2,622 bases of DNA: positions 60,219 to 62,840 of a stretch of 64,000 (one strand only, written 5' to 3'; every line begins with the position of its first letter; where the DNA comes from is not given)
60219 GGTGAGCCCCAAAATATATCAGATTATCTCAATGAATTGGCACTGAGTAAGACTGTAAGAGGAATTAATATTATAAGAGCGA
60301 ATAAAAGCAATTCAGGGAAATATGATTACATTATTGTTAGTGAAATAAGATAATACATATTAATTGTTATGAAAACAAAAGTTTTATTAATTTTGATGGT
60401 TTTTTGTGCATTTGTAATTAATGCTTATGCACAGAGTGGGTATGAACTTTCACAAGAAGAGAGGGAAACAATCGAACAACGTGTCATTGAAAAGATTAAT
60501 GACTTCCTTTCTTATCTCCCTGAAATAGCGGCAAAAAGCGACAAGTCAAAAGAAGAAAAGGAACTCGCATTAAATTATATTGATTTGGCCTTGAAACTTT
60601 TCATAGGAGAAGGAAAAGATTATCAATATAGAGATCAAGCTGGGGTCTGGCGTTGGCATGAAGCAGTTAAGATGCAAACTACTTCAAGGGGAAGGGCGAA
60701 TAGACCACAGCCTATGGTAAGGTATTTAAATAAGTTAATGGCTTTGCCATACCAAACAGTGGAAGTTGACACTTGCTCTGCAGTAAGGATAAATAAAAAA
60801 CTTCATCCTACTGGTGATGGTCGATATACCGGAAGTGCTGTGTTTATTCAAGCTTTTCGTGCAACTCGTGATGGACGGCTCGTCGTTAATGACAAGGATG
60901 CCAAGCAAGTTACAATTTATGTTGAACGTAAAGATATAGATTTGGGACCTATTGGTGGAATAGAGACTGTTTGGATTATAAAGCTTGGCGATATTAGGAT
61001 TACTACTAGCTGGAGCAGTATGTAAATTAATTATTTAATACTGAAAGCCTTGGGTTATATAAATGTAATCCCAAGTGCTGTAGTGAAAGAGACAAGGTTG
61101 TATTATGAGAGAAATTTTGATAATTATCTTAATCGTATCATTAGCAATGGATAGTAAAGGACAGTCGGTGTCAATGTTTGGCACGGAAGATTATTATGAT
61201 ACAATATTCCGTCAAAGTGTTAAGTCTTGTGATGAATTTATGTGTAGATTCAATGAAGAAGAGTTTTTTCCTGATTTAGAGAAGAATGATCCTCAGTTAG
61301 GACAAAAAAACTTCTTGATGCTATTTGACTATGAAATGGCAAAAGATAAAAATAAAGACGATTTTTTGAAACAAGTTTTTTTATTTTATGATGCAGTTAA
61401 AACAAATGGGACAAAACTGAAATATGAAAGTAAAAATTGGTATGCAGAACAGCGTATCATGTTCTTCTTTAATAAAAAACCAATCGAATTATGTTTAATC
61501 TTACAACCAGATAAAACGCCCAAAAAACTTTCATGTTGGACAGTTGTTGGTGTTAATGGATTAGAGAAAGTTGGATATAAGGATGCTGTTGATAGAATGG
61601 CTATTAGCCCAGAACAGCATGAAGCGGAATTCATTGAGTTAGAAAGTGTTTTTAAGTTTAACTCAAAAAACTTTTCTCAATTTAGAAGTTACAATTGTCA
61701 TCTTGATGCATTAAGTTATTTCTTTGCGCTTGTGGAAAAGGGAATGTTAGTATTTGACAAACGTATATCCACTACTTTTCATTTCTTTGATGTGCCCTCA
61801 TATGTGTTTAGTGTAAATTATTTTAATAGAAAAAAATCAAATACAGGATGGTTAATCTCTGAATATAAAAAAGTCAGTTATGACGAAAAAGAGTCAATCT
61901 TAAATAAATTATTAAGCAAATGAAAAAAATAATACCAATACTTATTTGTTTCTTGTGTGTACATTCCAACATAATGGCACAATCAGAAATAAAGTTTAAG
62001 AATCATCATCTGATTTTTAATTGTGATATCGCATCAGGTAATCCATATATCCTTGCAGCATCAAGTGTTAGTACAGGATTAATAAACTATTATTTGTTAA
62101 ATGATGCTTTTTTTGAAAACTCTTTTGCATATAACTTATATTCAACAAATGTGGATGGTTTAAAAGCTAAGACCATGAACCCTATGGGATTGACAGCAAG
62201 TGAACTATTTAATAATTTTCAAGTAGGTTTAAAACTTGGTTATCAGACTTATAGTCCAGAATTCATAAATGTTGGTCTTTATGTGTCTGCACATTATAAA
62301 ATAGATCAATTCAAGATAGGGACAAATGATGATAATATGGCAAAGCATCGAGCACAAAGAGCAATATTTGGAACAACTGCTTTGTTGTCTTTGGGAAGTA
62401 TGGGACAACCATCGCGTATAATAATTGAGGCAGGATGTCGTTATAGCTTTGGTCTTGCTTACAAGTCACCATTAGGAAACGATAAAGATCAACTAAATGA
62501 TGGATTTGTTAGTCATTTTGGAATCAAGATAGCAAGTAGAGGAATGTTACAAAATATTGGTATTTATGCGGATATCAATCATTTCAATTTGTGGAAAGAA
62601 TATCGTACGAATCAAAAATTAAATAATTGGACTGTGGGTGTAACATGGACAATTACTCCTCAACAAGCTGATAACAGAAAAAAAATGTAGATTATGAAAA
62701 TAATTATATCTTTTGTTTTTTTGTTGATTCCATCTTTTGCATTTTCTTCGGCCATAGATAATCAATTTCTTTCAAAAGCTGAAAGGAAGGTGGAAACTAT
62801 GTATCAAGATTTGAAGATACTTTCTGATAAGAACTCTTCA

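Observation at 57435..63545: Eight-gene, entirely exported operon built around a signal-peptide-bearing caspase-like protease: candidate undescribed cell-envelope system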

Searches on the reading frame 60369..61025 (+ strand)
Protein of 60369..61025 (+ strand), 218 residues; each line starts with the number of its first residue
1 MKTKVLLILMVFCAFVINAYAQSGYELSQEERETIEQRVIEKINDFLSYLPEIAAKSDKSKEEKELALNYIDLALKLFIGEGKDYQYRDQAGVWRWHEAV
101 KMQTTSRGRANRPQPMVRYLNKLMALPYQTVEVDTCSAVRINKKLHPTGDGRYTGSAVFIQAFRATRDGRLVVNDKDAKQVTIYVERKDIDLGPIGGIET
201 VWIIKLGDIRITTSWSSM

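Call 3: search_protein_families(library=pfam, proteins=[window:60369-61025:+], max_evalue=1)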
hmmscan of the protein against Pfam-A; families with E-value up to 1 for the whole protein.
window:60369-61025:+ (218 aa): 1 family
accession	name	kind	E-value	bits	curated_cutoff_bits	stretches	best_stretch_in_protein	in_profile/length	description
PF00743.25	FMO-like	-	0.00095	18.2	22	1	41-113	426-497/532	Flavin-binding monooxygenase-like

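Call 4: search_protein_families(library=ncbifam, proteins=[window:60369-61025:+], max_evalue=1)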
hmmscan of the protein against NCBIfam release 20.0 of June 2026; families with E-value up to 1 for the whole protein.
window:60369-61025:+ (218 aa): 0 families

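Call 5: search_protein_families(library=padloc, proteins=[window:60369-61025:+], max_evalue=1)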
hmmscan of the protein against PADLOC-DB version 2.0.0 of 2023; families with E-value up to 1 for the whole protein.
window:60369-61025:+ (218 aa): 1 family
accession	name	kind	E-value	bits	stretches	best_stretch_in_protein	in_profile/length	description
PDLC00216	KwaA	-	0.016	13.5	1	5-87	41-120/173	Unknown function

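Call 34: search_solved_structures(query=A3, max_evalue=1)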
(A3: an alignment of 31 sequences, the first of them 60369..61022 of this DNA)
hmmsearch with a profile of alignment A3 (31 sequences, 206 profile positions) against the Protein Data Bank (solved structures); distinct sequences matched with E-value up to 1: 1.
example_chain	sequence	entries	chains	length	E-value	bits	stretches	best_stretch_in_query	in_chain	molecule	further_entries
3r6n_A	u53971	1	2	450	0.31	13.8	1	112-178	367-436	Desmoplakin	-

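Call 77: search_protein_representatives(protein=window:60369-61022:+)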
Query: 218 residues. Proteins with E-value up to 0.001 (for the whole library): 317; up to 1e-10: 77; up to 1e-30: 6. The best 150 are listed.
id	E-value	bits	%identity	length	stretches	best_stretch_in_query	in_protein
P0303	8.2e-51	188.7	47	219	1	10-215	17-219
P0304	9.3e-48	178.8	43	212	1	6-212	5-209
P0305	1.8e-42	161.5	44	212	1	13-215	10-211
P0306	5.4e-33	130.5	41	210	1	10-214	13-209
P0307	1.3e-32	129.2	36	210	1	6-212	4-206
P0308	1.7e-32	128.9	40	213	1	4-211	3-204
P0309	1.9e-29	118.9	40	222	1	2-215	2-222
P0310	1.1e-27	113.1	38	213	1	6-212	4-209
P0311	3.4e-26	108.3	36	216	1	4-215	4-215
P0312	7.4e-25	104.0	39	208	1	5-210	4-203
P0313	1.5e-24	102.9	34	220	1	10-212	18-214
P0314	2.8e-24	102.1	41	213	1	19-210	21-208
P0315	3.1e-24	101.9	69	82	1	1-80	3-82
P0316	5.7e-24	101.1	36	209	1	4-212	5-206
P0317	6.1e-24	101.0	36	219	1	3-213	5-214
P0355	1.7e-13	66.8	34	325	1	23-215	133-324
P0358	3.7e-13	65.7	32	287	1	25-212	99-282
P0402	3.5e-09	52.7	36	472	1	22-212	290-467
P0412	1.0e-08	51.2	32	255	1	6-213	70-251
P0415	1.6e-08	50.6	33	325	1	27-210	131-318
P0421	3.4e-08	49.6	34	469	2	101-212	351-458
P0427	4.7e-08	49.1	34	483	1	33-211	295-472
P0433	7.4e-08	48.4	34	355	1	97-211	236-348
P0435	7.9e-08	48.3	34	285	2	97-214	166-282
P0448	2.8e-07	46.6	29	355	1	25-212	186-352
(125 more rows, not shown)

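Call 78: search_protein_families(library=pfam, proteins=[P0402, P0421, P0427, P0433, P0448, P0355, P0415, P0358, P0412, P0435], max_evalue=0.01)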
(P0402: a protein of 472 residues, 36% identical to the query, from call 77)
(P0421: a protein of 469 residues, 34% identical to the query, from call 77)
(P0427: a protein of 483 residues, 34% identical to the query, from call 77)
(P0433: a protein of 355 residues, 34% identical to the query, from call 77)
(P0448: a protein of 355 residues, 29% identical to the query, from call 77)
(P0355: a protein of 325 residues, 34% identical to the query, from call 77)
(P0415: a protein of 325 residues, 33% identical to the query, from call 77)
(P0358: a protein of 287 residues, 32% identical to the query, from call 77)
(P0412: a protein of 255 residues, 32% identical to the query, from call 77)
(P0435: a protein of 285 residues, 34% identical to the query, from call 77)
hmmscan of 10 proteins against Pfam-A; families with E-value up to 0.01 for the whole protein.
P0402 (472 aa): 2 families
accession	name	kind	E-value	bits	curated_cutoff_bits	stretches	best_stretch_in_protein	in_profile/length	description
PF00656.27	Peptidase_C14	-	3.2e-08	34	21.4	1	54-275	30-228/233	Caspase domain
PF01650.23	Peptidase_C13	-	0.002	18.2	22.8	0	52-106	58-123/258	Peptidase C13 family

P0421 (469 aa): 0 families

P0427 (483 aa): 1 family
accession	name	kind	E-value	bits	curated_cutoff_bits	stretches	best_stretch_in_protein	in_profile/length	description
PF00656.27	Peptidase_C14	-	5.6e-06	26.6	21.4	1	80-271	51-224/233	Caspase domain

P0433 (355 aa): 0 families

P0448 (355 aa): 0 families

P0355 (325 aa): 0 families

P0415 (325 aa): 0 families

P0358 (287 aa): 0 families

P0412 (255 aa): 0 families

P0435 (285 aa): 0 families

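Call 92: find_encoding_contigs(protein=P0402, flank=6000, max_places=2)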
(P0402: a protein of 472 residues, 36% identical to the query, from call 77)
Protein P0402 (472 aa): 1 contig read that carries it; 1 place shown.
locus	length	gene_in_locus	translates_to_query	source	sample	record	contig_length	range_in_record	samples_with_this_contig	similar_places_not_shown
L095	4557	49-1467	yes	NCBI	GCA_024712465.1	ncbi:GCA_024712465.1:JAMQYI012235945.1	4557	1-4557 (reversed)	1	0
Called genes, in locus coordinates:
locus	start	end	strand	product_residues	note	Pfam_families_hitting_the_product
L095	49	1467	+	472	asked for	PF00656:Peptidase_C14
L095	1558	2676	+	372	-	PF00656:Peptidase_C14 (faint)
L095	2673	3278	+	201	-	-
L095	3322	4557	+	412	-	?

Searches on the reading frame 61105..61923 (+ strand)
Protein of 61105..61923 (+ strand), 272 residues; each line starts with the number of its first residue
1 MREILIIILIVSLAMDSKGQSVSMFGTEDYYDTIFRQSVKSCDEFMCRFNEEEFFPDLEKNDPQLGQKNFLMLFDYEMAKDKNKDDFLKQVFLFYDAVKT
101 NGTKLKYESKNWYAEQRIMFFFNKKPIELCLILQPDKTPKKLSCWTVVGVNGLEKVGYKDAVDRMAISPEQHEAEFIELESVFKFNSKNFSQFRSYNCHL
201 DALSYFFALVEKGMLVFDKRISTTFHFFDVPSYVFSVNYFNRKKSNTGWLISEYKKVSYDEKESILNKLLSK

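Call 3: search_protein_families(library=pfam, proteins=[window:61105-61923:+], max_evalue=1)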
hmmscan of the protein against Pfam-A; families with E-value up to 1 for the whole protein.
window:61105-61923:+ (272 aa): 0 families

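Call 4: search_protein_families(library=ncbifam, proteins=[window:61105-61923:+], max_evalue=1)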
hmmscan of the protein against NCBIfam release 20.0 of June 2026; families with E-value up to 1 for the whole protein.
window:61105-61923:+ (272 aa): 0 families

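Call 5: search_protein_families(library=padloc, proteins=[window:61105-61923:+], max_evalue=1)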
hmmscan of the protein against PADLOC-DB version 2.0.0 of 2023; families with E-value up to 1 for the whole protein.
window:61105-61923:+ (272 aa): 0 families

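Call 35: search_solved_structures(query=A4, max_evalue=1)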
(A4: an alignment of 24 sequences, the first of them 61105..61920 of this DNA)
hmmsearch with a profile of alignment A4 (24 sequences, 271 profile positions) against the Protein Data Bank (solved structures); distinct sequences matched with E-value up to 1: 0.

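Call 39: find_homologous_proteins(query=window:61105-61920:+, max_evalue=0.001)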
Query window:61105-61920:+ (272 aa): 63 proteins with E <= 0.001 among 313 candidates.
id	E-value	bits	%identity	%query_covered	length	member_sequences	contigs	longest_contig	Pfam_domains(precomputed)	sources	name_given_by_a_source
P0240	9.5e-117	407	69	92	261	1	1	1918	-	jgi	-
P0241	1.4e-114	400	66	100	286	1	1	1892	-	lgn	-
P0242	1.0e-113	397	67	100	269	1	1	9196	-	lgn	-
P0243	2.9e-113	396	64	100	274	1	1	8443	-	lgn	-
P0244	3.9e-113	395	64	100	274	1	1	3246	-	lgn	-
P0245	6.7e-113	395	67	92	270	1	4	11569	-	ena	-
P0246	2.9e-112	392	68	92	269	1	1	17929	-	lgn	-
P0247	3.1e-112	392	67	95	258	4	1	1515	-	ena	-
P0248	8.1e-112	391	63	99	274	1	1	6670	-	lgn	-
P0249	5.8e-111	388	63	99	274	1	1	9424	-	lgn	-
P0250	6.7e-111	388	63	100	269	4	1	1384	-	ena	-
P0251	7.9e-111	388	66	95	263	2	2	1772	-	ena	-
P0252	1.4e-110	387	63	100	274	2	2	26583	-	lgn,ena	-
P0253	2.5e-110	386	64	100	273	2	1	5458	-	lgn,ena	-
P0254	5.1e-110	385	65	98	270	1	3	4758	-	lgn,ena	-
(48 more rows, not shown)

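Call 51: predict_structure(alignment_id=A8)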
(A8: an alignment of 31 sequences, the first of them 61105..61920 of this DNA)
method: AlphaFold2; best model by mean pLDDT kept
length: 272 residues; sequences in the alignment: 31
mean_pLDDT: 81.1   pTM: 0.76
mean pLDDT of the five models: 81.1, 78.0, 76.8, 75.6, 74.9
residues with pLDDT >= 90: 113; 70-90: 100; 50-70: 37; < 50: 22
segments of 3 or more residues with pLDDT < 50: 16-29, 154-161
pLDDT, mean of each block of 10 residues (from residue 1): 68 50 38 66 92 92 95 92 92 97 93 93 87 87 85 49 64 64 85 74 75 88 94 95 85 97 93 76
secondary structure, 60 per line:
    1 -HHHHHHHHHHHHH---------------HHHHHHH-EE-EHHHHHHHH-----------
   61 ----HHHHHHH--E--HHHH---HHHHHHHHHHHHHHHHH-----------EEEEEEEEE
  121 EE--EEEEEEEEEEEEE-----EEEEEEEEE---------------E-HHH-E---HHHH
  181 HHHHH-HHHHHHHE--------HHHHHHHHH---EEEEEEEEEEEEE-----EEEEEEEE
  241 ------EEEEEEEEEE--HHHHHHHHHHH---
elements in order: H2-14 H30-36 H42-49 H65-71 H77-80 H84-100 E112-122 E125-137 E143-151 H177-185 H187-193 H203-211 E215-227 E233-240 E247-256 H259-269

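Call 54: fold_search(model_id=the predicted structure, library=pdb)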
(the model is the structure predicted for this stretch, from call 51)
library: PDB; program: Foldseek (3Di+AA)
matches with E <= 10: 739; with E <= 0.001: 0
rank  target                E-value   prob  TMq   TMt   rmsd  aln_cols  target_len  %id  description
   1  2hzm_E                4.1e-02  0.25  0.20  0.25  11.5       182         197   10  Structure of the Mediator head subcomplex Med18/20 (released 2006-09-12)
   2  6j4p_A                4.7e-02  0.13  0.15  0.16  18.4       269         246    9  Structural basis of tubulin detyrosination by vasohibins-SVBP enzyme complex and functional implications (released 2019-05-01)
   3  6qby_C                6.6e-02  0.15  0.15  0.17  17.7       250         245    9  Crystal structure of VASH 2 in complex with SVBP (released 2019-04-24)
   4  6jzc_A                1.2e-01  0.12  0.15  0.16  17.6       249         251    8  Structural basis of tubulin detyrosination (released 2019-07-17)
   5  6qby_A                1.3e-01  0.15  0.17  0.18  17.5       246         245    8  Crystal structure of VASH 2 in complex with SVBP (released 2019-04-24)
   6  8gxq_r                1.5e-01  0.15  0.21  0.26  11.8       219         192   11  PIC-Mediator in complex with +1 nucleosome (T40N) in MH-binding state (released 2022-11-02)
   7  7ena_r                1.5e-01  0.15  0.21  0.25  11.8       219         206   11  TFIID-based PIC-Mediator holo-complex in pre-assembled state (pre-hPIC-MED) (released 2021-05-26)
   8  6ocf_A                1.7e-01  0.12  0.17  0.18  17.4       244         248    8  The crystal structure of VASH1-SVBP complex (released 2019-06-26)
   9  7yny_A                1.7e-01  0.04  0.08  0.07  16.5       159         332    8  Crystal structure of baculovirus LEF-3 from Helicoverpa armigera nucleopolyhedrovirus (released 2023-01-25)
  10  9tpm                  1.7e-01  0.03  0.12  0.13  18.8       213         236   12  Structure of LolB from Porphyromonas gingivalis (released 2026-02-18)
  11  7u3g                  1.8e-01  0.06  0.11  0.17  19.0       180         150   10  GID4 in complex with compound 67 (released 2022-10-05)
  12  6jzd_A                1.9e-01  0.10  0.15  0.16  18.3       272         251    9  Crystal structure of peptide-bound VASH2-SVBP complex (released 2019-07-17)
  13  3kh8_B                1.9e-01  0.03  0.11  0.11  20.3       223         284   11  Crystal structure of MaoC-like dehydratase from Phytophthora Capsici (released 2010-11-10)
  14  6j4q_A                2.0e-01  0.12  0.14  0.15  16.9       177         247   10  Structural basis of tubulin detyrosination by vasohibins-SVBP enzyme complex and functional implications (released 2019-05-01)
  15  7sbx_A                2.2e-01  0.08  0.15  0.05  15.7       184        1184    8  Structure of OC43 spike in complex with polyclonal Fab6 (Donor 1051) (released 2022-05-04)
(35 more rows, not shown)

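Call 110: fold_search(model_id=the predicted structure, library=viral)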
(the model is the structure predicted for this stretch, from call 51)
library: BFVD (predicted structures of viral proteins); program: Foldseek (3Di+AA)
matches with E <= 10: 990; with E <= 0.001: 0
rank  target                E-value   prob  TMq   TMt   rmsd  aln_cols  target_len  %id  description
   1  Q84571                1.2e-02  0.44  0.16  0.24  14.6       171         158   12  Uncharacterized protein [Paramecium bursaria Chlorella virus 1]
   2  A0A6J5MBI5            1.8e-02  0.14  0.14  0.19  13.1       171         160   10  DUF669 domain-containing protein [uncultured Caudovirales phage]
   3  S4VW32                2.5e-02  0.15  0.12  0.06  15.1       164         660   11  Uncharacterized protein [Pandoravirus salinus]
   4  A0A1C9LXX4            3.0e-02  0.30  0.12  0.14  21.1       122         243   12  Uncharacterized protein [Mycobacterium phage Mana]
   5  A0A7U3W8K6            3.2e-02  0.18  0.11  0.08  21.6       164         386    9  Uncharacterized protein [Macrophomina phaseolina umbra-like virus 3]
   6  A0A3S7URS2            4.3e-02  0.09  0.14  0.07  20.3       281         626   10  (no name in the UniProt tables at hand)
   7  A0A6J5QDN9            4.6e-02  0.25  0.16  0.17  16.6       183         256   13  Uncharacterized protein [uncultured Caudovirales phage]
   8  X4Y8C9                5.5e-02  0.09  0.09  0.18  16.6       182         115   10  Uncharacterized protein [Lactococcus phage P162]
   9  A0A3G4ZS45            7.0e-02  0.08  0.12  0.15  15.0       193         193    9  Uncharacterized protein [Edafosvirus sp.]
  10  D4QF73                7.8e-02  0.06  0.11  0.14  17.8       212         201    8  Minor virion protein [Aeropyrum pernix bacilliform virus 1 (isolate -/Japan/Tanaka/2005)]
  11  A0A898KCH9            8.3e-02  0.14  0.13  0.25  11.5       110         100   11  (no name in the UniProt tables at hand)
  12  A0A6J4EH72            9.9e-02  0.08  0.15  0.18  16.9       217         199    7  (no name in the UniProt tables at hand)
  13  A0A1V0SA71            9.9e-02  0.08  0.13  0.07  17.5       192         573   11  Uncharacterized protein [Catovirus CTV1]
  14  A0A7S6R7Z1            1.1e-01  0.12  0.09  0.21  11.0        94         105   13  Uncharacterized protein [Enterococcus phage EFGrKN]
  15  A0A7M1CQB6            1.2e-01  0.69  0.14  0.36   4.5        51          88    8  (no name in the UniProt tables at hand)
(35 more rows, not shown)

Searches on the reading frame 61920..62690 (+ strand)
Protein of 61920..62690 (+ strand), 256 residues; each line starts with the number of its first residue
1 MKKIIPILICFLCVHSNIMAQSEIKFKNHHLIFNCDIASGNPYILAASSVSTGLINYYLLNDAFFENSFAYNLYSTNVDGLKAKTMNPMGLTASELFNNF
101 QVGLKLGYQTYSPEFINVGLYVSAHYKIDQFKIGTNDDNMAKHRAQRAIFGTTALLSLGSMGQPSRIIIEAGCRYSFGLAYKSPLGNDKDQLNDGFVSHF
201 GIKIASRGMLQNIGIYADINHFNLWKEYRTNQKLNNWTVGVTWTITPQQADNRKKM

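Call 3: search_protein_families(library=pfam, proteins=[window:61920-62690:+], max_evalue=1)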
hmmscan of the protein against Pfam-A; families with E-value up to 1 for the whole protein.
window:61920-62690:+ (256 aa): 0 families

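Call 4: search_protein_families(library=ncbifam, proteins=[window:61920-62690:+], max_evalue=1)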
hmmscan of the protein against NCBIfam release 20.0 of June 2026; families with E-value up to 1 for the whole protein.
window:61920-62690:+ (256 aa): 1 family
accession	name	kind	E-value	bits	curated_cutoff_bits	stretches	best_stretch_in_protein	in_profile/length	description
NF049866.1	outer_TDE1717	subfamily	0.0021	18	135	1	1-136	1-134/210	TDE1717 family outer membrane beta-barrel protein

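Call 5: search_protein_families(library=padloc, proteins=[window:61920-62690:+], max_evalue=1)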
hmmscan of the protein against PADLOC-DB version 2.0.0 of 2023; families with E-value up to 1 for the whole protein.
window:61920-62690:+ (256 aa): 0 families
